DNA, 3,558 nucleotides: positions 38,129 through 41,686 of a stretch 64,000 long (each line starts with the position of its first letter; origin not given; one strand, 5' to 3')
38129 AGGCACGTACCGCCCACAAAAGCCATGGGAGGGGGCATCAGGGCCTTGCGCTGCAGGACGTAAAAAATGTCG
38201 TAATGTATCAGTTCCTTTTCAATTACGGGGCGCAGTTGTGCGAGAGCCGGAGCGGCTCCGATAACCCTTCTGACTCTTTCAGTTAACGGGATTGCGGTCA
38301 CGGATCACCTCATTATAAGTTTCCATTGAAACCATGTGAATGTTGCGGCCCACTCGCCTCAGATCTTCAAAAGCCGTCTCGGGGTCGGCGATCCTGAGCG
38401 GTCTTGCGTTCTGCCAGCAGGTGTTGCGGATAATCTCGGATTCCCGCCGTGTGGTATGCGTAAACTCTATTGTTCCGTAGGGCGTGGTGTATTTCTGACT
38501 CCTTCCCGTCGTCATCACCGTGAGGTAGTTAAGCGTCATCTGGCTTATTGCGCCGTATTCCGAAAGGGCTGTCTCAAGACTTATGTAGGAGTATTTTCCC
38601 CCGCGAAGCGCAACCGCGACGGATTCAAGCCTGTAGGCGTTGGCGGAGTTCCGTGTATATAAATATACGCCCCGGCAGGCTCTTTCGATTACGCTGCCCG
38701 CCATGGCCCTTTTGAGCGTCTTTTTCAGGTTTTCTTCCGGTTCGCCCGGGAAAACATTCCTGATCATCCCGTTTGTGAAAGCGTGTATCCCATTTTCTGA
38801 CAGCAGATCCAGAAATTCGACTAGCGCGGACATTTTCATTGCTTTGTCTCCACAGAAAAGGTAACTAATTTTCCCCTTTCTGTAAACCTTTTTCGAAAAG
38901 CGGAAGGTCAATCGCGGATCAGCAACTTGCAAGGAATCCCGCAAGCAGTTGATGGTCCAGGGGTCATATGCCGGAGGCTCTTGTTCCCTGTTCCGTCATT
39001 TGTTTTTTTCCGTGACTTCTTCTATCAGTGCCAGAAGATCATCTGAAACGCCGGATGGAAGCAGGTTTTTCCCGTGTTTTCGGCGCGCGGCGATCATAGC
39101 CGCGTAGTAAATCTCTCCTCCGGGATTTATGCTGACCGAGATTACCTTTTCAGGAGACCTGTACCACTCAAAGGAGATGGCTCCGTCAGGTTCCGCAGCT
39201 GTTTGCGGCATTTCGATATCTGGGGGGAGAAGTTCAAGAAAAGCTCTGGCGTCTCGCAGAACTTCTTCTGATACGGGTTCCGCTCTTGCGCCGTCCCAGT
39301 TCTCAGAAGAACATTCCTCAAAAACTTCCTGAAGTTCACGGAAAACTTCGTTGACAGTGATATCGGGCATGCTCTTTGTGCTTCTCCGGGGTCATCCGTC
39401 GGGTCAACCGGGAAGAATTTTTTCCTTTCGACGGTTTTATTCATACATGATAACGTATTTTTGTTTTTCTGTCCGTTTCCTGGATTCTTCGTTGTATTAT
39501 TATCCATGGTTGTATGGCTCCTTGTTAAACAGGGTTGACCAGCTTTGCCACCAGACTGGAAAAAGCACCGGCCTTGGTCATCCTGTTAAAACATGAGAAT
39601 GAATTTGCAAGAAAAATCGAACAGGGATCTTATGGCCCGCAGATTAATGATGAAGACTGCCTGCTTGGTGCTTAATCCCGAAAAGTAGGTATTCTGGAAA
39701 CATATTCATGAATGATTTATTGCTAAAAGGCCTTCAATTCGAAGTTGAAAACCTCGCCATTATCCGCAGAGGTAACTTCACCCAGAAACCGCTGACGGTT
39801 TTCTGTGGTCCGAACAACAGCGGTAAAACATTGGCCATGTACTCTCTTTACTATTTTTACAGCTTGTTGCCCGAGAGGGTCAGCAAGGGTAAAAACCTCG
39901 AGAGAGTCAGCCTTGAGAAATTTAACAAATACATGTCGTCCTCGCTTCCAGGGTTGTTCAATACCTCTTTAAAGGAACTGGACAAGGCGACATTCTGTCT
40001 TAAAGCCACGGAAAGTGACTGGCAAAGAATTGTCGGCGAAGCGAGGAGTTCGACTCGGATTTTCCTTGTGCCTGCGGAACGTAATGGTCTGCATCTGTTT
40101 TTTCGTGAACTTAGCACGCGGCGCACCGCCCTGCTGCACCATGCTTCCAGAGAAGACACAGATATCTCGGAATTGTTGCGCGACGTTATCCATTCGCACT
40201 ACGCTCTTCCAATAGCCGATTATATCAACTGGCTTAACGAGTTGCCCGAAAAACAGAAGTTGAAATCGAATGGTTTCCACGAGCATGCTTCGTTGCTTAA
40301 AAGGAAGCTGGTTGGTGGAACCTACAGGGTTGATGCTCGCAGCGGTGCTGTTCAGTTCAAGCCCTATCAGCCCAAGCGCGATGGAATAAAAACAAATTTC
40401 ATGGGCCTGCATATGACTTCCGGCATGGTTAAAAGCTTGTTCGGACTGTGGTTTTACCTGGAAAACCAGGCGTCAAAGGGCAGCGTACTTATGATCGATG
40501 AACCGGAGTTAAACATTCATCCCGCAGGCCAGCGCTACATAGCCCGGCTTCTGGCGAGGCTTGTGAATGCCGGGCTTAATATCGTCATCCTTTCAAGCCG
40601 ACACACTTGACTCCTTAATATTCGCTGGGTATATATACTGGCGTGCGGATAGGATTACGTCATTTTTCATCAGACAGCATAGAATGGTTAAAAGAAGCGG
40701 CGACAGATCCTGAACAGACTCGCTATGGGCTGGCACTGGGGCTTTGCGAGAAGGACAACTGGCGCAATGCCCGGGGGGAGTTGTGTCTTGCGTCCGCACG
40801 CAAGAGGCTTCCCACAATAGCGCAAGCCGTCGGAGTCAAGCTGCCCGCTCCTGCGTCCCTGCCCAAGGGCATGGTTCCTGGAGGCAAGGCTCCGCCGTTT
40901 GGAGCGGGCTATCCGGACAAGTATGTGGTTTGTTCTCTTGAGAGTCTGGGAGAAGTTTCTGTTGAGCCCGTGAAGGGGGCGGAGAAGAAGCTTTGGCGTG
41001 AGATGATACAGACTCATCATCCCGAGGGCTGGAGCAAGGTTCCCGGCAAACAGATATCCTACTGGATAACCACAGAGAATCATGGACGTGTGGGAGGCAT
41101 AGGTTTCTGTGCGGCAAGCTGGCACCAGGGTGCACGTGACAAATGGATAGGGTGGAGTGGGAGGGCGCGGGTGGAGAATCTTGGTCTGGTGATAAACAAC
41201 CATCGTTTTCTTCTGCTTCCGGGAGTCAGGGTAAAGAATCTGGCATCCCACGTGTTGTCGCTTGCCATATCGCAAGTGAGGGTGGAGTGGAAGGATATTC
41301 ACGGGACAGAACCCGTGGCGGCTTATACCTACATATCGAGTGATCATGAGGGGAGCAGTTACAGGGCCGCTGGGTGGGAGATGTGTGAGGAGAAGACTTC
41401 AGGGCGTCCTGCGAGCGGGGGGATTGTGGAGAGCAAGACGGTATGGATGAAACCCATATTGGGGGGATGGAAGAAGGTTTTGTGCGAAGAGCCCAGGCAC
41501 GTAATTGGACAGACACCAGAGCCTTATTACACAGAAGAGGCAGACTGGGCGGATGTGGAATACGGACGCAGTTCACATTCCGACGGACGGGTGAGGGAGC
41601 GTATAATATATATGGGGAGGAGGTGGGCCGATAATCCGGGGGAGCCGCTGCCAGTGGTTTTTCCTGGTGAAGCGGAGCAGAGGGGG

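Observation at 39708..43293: Precisely reconstructable IS4-family insertion (24-bp IRs, 9-bp TSD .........) splitting an AAA_15 ATPase gene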

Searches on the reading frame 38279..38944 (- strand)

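Call 6: search_protein_families(library=pfam, proteins=[window:38279-38944:-], max_evalue=0.01)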
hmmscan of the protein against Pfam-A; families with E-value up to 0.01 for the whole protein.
window:38279-38944:- (221 aa): 0 families

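Call 8: search_protein_families(library=padloc, proteins=[window:38279-38944:-], max_evalue=0.01)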
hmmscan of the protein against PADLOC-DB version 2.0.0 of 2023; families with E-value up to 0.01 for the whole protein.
window:38279-38944:- (221 aa): 14 families
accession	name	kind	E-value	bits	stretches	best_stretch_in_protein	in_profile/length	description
PDLC02232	AbiEi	-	1.3e-62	208.8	1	36-212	1-176/177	AbiEi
PDLC02230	AbiEi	-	5e-13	47.2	1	73-212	19-149/192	AbiEi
PDLC02241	AbiEi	-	2.3e-12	45.1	1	55-192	14-141/199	AbiEi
PDLC02267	AbiEi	-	5.1e-11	40.5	1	42-194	7-150/252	AbiEi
PDLC02272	AbiEi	-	2.6e-10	38.5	1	74-216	30-168/200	AbiEi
PDLC02240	AbiEi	-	3.6e-09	34.5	1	56-173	18-134/216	AbiEi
PDLC02274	AbiEi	-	5.2e-07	27.6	1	58-156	20-116/217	AbiEi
PDLC02226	AbiEi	-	6.1e-06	24.2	1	70-173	31-137/202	AbiEi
PDLC02255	AbiEi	-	7.2e-06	23.7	1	68-201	28-150/186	AbiEi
PDLC02225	AbiEi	-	7.5e-05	20.5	1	74-195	32-144/198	AbiEi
PDLC02265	AbiEi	-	0.00018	19.3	1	74-198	29-150/198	AbiEi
PDLC02283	AbiEi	-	0.00092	17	1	74-162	32-117/201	AbiEi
PDLC02228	AbiEi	-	0.00097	16.5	1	76-194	55-161/216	AbiEi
PDLC02269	AbiEi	-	0.001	16.5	1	70-189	25-137/251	AbiEi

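Call 9: search_protein_families(library=ncbifam, proteins=[window:38279-38944:-], max_evalue=0.01)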
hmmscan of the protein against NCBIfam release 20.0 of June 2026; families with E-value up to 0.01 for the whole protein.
window:38279-38944:- (221 aa): 1 family
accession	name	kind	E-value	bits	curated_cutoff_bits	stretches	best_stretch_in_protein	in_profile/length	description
NF047376.1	TAA_AbiEi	equivalog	8.1e-60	201.4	150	1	36-205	1-171/172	type IV toxin-antitoxin system AbiEi family antitoxin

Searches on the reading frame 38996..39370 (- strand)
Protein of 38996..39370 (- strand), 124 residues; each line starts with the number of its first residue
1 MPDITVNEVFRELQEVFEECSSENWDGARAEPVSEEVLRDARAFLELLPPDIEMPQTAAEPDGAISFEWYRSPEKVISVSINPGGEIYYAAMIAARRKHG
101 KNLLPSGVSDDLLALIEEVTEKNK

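Call 6: search_protein_families(library=pfam, proteins=[window:38996-39370:-], max_evalue=0.01)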
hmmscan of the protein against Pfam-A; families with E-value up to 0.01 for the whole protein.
window:38996-39370:- (124 aa): 0 families

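Call 8: search_protein_families(library=padloc, proteins=[window:38996-39370:-], max_evalue=0.01)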
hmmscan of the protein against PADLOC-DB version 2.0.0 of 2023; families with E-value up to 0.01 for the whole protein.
window:38996-39370:- (124 aa): 2 families
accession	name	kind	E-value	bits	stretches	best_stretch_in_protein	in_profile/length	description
PDLC04576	PDC-M32A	-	6.5e-05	19.8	1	22-89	272-339/375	-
PDLC04575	PDC-M32A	-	0.0036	14.4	1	23-93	270-340/375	-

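Call 9: search_protein_families(library=ncbifam, proteins=[window:38996-39370:-], max_evalue=0.01)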
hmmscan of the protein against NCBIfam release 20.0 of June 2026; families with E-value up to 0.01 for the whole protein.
window:38996-39370:- (124 aa): 0 families

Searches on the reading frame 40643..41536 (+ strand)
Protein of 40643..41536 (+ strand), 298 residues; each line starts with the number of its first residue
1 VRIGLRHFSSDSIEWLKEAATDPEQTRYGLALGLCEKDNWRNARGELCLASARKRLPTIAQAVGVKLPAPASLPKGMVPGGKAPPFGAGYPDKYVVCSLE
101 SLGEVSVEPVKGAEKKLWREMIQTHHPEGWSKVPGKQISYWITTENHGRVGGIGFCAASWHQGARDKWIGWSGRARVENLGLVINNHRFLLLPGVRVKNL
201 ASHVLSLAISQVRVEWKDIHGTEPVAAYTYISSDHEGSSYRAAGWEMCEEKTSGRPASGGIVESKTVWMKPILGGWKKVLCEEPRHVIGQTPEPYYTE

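Call 75: search_protein_representatives(protein=window:40643-41536:+)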
Query: 298 residues. Proteins with E-value up to 0.001 (for the whole library): 4217; up to 1e-10: 1992; up to 1e-30: 167. The best 150 are listed.
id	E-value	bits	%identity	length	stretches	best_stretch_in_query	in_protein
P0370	5.0e-84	298.7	48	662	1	1-296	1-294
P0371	1.5e-82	293.9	45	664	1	1-291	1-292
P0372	1.3e-79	284.2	55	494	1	1-237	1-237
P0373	2.1e-77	276.9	50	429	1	1-290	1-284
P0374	2.6e-75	270.1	47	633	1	1-293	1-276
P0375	4.7e-74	266.0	45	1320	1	1-291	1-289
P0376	8.2e-74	265.2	50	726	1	1-260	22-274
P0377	1.0e-73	264.8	44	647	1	1-292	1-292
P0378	7.2e-73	262.1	47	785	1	1-294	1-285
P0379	2.4e-70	253.8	47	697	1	6-295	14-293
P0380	2.5e-69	250.4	51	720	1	31-291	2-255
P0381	2.3e-67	244.0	49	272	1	1-279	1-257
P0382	4.8e-67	242.9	46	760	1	1-286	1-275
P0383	1.1e-66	241.7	47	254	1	1-255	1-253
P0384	6.1e-66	239.3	45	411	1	1-289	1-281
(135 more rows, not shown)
